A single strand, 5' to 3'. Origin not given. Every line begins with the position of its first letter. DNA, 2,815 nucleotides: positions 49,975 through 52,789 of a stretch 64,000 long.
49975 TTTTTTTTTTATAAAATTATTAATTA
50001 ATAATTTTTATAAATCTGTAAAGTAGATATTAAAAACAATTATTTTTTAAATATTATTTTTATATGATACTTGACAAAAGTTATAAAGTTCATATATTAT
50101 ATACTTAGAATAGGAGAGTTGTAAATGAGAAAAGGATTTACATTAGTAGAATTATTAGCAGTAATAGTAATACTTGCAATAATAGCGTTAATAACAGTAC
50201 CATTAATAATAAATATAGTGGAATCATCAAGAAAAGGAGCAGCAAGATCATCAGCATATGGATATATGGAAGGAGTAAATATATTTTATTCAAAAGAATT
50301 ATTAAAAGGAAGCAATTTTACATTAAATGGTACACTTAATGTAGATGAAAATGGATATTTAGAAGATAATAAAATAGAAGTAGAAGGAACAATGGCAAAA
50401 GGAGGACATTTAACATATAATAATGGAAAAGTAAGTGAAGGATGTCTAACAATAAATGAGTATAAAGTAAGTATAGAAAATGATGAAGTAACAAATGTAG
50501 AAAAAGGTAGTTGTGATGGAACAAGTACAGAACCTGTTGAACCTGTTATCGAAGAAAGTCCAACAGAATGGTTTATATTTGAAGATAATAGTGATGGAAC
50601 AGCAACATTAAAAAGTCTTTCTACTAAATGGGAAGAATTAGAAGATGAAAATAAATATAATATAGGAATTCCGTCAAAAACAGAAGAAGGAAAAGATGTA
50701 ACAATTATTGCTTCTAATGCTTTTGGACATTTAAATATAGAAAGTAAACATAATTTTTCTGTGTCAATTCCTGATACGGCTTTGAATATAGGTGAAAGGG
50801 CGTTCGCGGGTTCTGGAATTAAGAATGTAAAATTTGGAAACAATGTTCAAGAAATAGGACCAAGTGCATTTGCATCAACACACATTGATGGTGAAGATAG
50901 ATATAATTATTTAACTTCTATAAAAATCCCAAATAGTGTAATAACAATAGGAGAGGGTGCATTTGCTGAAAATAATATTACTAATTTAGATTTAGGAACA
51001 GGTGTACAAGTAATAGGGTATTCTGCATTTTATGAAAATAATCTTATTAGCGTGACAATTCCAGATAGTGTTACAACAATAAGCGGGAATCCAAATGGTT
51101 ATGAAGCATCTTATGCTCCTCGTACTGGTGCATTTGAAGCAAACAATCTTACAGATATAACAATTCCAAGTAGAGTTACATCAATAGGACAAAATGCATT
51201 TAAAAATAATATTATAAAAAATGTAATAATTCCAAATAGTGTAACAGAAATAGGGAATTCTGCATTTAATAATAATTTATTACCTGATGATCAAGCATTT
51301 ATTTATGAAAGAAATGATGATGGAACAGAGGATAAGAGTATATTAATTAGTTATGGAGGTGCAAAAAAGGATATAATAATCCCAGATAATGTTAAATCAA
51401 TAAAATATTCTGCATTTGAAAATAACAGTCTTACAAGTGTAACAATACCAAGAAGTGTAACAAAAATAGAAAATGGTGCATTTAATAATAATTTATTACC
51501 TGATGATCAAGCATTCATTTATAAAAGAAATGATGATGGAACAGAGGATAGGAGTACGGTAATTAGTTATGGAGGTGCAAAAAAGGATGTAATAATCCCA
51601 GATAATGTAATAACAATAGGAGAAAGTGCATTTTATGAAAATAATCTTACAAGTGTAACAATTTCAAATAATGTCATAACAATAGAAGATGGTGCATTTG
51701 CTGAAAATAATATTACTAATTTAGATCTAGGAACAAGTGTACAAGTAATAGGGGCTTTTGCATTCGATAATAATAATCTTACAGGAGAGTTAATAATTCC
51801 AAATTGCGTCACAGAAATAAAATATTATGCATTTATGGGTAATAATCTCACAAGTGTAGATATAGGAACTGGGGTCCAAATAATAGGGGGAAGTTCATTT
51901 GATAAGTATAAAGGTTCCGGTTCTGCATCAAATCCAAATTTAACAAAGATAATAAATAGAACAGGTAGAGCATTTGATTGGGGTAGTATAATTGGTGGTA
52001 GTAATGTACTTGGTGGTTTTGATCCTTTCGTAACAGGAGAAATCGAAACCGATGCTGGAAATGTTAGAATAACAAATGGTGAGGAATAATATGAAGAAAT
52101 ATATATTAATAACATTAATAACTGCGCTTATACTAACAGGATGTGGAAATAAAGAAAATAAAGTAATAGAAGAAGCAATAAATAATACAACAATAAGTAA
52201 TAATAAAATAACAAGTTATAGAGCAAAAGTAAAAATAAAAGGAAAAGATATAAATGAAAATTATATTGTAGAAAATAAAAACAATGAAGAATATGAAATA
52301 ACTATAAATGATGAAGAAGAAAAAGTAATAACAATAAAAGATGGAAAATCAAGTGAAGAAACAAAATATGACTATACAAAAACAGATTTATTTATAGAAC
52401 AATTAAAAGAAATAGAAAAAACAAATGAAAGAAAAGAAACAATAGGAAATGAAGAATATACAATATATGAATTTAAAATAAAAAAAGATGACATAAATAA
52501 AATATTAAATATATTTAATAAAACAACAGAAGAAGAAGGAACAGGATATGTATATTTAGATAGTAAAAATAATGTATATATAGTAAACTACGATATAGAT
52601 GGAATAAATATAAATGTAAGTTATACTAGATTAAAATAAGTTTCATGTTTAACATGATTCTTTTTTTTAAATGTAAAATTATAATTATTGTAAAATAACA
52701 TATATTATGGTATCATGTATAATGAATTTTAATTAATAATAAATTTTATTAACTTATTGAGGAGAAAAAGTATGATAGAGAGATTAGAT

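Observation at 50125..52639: Orphan type IV prepilin leader fused to a BspA-type LRR adhesin domain with an internal recent duplication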

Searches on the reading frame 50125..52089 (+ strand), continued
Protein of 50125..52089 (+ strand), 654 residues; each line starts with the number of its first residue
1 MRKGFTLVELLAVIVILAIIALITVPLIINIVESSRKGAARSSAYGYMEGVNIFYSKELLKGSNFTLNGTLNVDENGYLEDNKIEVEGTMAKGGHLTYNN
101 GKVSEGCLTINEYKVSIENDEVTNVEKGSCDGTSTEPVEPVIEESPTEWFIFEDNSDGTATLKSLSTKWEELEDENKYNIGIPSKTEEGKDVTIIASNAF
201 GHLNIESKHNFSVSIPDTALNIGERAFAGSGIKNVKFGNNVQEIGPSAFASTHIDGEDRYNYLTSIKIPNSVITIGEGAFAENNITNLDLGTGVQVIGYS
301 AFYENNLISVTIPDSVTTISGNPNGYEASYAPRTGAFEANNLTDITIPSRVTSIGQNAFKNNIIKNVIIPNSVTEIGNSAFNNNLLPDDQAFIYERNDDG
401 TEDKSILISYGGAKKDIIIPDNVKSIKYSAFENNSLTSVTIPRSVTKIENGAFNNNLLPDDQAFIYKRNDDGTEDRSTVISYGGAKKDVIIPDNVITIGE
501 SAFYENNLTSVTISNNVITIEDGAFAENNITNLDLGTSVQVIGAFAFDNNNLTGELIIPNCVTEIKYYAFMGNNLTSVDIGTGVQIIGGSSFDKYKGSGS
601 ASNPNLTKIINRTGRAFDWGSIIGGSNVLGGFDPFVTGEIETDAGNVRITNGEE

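Call 77: find_encoding_contigs(protein=P0149, flank=10000, max_places=3)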
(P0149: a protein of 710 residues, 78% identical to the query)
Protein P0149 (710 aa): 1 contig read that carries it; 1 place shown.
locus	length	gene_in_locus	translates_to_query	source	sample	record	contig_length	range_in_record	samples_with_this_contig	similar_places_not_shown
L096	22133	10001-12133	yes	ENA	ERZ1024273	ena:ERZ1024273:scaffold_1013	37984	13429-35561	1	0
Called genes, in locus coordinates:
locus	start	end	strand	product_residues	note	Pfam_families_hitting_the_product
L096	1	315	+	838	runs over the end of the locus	PF00521:DNA_topoisoIV, PF03989:DNA_gyraseA_C (weak)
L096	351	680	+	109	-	PF14071:YlbD_coat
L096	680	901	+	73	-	PF14003:YlbE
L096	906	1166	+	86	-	-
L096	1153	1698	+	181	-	PF03602:Cons_hypoth95, PF05175:MTS, PF02086:MethyltransfD12 (faint), PF13847:Methyltransf_31 (weak), PF09445:Methyltransf_15 (weak)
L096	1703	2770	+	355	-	PF03033:Glyco_transf_28, PF04101:Glyco_tran_28_C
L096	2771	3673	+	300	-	PF01565:FAD_binding_4, PF02873:MurB_C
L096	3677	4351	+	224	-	PF08478:POTRA_1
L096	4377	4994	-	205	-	PF01726:LexA_DNA_bind, PF00717:Peptidase_S24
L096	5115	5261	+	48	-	-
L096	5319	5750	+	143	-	PF10747:SirA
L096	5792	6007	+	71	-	PF03672:UPF0154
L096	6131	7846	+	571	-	PF01807:Zn_ribbon_DnaG, PF08275:DNAG_N, PF01751:Toprim, PF13155:Toprim_2, PF13362:Toprim_3 (weak), PF13662:Toprim_4, PF10410:DnaB_bind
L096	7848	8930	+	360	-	PF03979:Sigma70_r1_1, PF00140:Sigma70_r1_2, PF04542:Sigma70_r2, PF04539:Sigma70_r3, PF04545:Sigma70_r4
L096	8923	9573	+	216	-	PF06325:PrmA (faint), PF12847:Methyltransf_18, PF04816:TrmK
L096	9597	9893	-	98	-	PF14181:YqfQ (weak)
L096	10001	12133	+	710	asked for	PF00482:T2SSF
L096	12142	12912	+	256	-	PF06750:A24_N_bact, PF01478:Peptidase_A24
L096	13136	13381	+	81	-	PF07866:DUF1653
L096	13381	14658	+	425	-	PF02403:Seryl_tRNA_N, PF00587:tRNA-synt_2b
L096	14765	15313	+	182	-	PF01330:RuvA_N, PF14520:HHH_5, PF07499:RuvA_C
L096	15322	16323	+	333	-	PF06068:TIP49 (faint), PF05496:RuvB_N, PF07728:AAA_5 (weak), PF13173:AAA_14 (weak), PF00004:AAA, PF17864:AAA_lid_4, PF05491:WHD_RuvB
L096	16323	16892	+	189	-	PF02547:Queuosine_synth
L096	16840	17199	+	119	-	PF02547:Queuosine_synth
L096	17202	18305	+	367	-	PF01702:TGT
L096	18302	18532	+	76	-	PF13240:Zn_Ribbon_1 (weak)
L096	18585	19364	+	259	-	PF03418:Peptidase_A25, PF06866:DUF1256 (weak)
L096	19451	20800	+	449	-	PF00990:GGDEF (weak), PF00563:EAL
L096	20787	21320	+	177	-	PF10502:Peptidase_S26, PF00717:Peptidase_S24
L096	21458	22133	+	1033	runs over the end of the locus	?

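Call 79: search_protein_families(library=ncbifam, proteins=[P0010, P0005, P0014, P0088], max_evalue=0.01)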
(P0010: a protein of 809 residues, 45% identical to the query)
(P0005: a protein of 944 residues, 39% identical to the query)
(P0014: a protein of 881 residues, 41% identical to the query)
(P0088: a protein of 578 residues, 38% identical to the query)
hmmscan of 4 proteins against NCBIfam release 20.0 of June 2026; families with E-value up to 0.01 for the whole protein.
P0010 (809 aa): 4 families
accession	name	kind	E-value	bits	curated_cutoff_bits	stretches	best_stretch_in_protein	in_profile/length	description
NF047961.1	adhesin_HupY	equivalog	1.4e-63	215.3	1250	4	470-645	432-610/978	leucine-rich repeat adhesin HupY/LrrG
NF045861.1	glide_Gli349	exception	1e-36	125.3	1750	6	479-540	2688-2750/3169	gliding machinery surface structure protein Gli349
NF051472.1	LyManIsomGneg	equivalog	0.0028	17.2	350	0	515-556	47-88/227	D-lyxose/D-mannose isomerase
TIGR04090.1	exp_by_SipW_IV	subfamily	0.0043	16.8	60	1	15-265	8-214/241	BsaA family SipW-dependent biofilm matrix protein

P0005 (944 aa): 4 families
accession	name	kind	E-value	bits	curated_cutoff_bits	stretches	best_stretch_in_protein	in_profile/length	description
NF047961.1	adhesin_HupY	equivalog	1.6e-83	281.4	1250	6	590-735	179-321/978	leucine-rich repeat adhesin HupY/LrrG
NF045861.1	glide_Gli349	exception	2.5e-48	163.8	1750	7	605-665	2685-2746/3169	gliding machinery surface structure protein Gli349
NF049844.1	Res_ParT_toxin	subfamily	8.8e-07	28.8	110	0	579-661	39-123/147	type II RES/Xre toxin-antitoxin system toxin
TIGR04090.1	exp_by_SipW_IV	subfamily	4.4e-05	23.3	60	1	7-241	2-199/241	BsaA family SipW-dependent biofilm matrix protein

P0014 (881 aa): 2 families
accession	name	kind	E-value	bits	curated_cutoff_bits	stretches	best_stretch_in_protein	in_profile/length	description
NF047961.1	adhesin_HupY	equivalog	4.2e-83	280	1250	6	660-770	189-302/978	leucine-rich repeat adhesin HupY/LrrG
NF045861.1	glide_Gli349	exception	2.8e-40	137.1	1750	6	573-631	2687-2746/3169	gliding machinery surface structure protein Gli349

P0088 (578 aa): 2 families
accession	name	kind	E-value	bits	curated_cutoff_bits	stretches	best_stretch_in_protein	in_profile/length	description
NF047961.1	adhesin_HupY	equivalog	8.5e-25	87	1250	3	185-271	374-476/978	leucine-rich repeat adhesin HupY/LrrG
NF045861.1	glide_Gli349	exception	7.4e-11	39.4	1750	2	309-363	2688-2743/3169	gliding machinery surface structure protein Gli349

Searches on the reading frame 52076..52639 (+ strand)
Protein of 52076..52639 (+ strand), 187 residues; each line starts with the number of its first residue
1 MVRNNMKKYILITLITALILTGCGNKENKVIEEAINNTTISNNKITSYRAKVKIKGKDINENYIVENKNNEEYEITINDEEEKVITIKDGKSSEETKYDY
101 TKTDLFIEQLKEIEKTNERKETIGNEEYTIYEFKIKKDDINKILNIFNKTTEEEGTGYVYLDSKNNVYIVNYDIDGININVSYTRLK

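Call 6: search_protein_families(library=pfam, proteins=[window:52076-52639:+], max_evalue=0.01)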
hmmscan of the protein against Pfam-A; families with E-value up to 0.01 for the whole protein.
window:52076-52639:+ (187 aa): 0 families

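Call 7: search_protein_families(library=ncbifam, proteins=[window:52076-52639:+], max_evalue=0.01)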
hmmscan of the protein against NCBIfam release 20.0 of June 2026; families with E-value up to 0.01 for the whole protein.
window:52076-52639:+ (187 aa): 6 families
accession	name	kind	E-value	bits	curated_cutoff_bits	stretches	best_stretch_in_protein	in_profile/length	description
NF047408.1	SA0632_fam_LP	equivalog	2e-06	27.4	70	1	6-60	1-56/68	SA0632 family lipoprotein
NF058647.1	lipo_LytA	equivalog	0.00042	20.5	110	1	6-115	1-106/107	acidic lipoprotein LytA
NF045617.1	mostly_LP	subfamily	0.00057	20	43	1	10-114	2-103/119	putative T6SS immunity periplasmic lipoprotein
NF047847.2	SS_mature_LptM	equivalog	0.0015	18.6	27.7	1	6-26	1-23/31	LPS translocon maturation chaperone LptM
NF041193.1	lipo_SP0191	subfamily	0.0038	17.3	75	1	6-92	1-88/190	SP0191 family lipoprotein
TIGR03502.1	lipase_Pla1_cef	subfamily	0.0092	14.2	383.9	0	6-43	1-38/790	VolA/Pla-1 family phospholipase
